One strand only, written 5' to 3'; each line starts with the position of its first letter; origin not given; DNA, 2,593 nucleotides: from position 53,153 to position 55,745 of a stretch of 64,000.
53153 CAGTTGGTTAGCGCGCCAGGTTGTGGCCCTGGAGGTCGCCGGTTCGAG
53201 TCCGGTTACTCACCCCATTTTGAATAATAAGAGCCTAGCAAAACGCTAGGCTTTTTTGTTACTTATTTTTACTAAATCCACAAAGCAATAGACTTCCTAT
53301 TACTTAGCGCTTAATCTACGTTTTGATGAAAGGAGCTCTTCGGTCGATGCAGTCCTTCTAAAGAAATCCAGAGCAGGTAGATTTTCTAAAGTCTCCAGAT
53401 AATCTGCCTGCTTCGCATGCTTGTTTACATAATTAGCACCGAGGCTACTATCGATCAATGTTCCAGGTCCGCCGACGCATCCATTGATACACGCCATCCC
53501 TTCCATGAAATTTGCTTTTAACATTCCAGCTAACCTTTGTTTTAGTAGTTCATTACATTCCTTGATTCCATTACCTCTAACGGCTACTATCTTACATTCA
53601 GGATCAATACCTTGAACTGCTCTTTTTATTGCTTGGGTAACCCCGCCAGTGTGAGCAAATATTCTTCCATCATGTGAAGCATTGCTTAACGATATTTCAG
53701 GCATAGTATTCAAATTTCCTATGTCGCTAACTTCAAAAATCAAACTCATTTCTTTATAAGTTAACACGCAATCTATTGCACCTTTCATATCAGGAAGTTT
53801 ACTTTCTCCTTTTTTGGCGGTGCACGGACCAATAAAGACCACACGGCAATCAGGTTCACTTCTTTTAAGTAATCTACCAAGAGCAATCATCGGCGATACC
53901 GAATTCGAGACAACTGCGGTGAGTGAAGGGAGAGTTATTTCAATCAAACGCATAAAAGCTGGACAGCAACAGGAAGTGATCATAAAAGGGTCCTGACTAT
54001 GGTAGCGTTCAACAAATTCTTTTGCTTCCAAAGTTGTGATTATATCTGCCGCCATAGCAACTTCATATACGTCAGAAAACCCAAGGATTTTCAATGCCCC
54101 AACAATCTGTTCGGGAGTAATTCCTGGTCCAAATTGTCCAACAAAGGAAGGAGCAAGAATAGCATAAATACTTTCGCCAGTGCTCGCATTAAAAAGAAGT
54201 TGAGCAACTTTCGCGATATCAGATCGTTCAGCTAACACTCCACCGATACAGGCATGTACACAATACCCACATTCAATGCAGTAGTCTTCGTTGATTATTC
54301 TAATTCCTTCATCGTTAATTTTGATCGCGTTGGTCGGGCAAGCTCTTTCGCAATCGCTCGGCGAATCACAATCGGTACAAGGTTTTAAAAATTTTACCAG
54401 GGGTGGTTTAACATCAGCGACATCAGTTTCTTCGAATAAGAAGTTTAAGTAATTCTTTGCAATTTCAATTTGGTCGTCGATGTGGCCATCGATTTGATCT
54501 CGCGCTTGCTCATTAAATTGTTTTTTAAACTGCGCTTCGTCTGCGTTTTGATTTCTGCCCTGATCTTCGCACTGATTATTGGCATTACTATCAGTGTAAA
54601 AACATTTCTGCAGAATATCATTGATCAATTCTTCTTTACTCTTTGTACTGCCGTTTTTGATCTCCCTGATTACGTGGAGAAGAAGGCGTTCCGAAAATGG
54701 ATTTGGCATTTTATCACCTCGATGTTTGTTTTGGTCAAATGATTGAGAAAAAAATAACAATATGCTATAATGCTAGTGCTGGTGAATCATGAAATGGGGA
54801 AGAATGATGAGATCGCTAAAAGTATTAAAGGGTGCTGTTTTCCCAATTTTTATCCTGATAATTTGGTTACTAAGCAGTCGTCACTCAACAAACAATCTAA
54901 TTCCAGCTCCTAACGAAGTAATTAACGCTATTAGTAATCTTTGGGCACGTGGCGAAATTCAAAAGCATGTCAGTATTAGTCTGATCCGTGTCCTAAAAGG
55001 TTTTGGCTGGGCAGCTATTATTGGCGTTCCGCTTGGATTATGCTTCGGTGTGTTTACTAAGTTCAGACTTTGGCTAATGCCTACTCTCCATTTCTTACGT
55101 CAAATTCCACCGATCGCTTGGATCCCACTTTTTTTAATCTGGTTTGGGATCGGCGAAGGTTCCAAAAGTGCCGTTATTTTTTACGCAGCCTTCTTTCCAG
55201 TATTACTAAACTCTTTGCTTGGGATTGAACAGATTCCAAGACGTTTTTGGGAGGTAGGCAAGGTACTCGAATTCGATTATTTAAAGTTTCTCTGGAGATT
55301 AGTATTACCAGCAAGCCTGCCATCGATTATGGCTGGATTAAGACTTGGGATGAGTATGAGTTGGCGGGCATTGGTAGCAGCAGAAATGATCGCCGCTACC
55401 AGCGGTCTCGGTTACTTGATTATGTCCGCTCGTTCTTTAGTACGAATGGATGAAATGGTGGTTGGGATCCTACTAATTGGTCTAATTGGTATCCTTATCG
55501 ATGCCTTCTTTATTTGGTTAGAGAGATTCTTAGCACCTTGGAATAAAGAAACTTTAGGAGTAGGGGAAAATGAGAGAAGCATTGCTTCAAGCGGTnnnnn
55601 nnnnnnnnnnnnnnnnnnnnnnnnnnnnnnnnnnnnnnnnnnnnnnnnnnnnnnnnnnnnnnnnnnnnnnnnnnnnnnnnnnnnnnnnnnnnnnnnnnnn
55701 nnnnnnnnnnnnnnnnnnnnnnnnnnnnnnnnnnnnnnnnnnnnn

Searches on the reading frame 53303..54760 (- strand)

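Call 47: search_protein_families(library=pfam, proteins=[window:53303-54760:-], max_evalue=0.00001)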
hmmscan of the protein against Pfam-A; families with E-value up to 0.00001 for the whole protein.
window:53303-54760:- (486 aa): 3 families
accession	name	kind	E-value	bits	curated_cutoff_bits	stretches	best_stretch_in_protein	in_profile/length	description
PF02906.19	Fe_hyd_lg_C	-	5.2e-59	200.3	22.1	1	197-432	2-245/245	Iron only hydrogenase large subunit, C-terminal domain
PF00037.32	Fer4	-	1e-06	28.7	21.1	0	155-171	2-18/24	4Fe-4S binding domain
PF13187.11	Fer4_9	-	5.2e-06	26.8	27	0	128-172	2-48/52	4Fe-4S dicluster domain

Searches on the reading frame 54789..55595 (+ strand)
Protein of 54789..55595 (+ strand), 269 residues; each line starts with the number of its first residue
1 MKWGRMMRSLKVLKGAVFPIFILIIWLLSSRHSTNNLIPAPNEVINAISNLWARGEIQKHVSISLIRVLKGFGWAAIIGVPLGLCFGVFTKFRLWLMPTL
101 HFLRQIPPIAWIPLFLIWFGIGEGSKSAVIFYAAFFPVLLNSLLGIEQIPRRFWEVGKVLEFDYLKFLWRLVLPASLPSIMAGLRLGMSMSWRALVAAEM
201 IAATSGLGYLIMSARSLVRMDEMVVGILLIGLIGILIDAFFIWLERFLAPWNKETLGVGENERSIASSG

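Call 47: search_protein_families(library=pfam, proteins=[window:54789-55595:+], max_evalue=0.00001)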
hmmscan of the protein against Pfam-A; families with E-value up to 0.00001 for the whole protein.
window:54789-55595:+ (269 aa): 1 family
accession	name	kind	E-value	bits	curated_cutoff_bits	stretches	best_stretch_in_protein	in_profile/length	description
PF00528.27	BPD_transp_1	-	1.1e-23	84.3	26.4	1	79-251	1-181/184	Binding-protein-dependent transport system inner membrane component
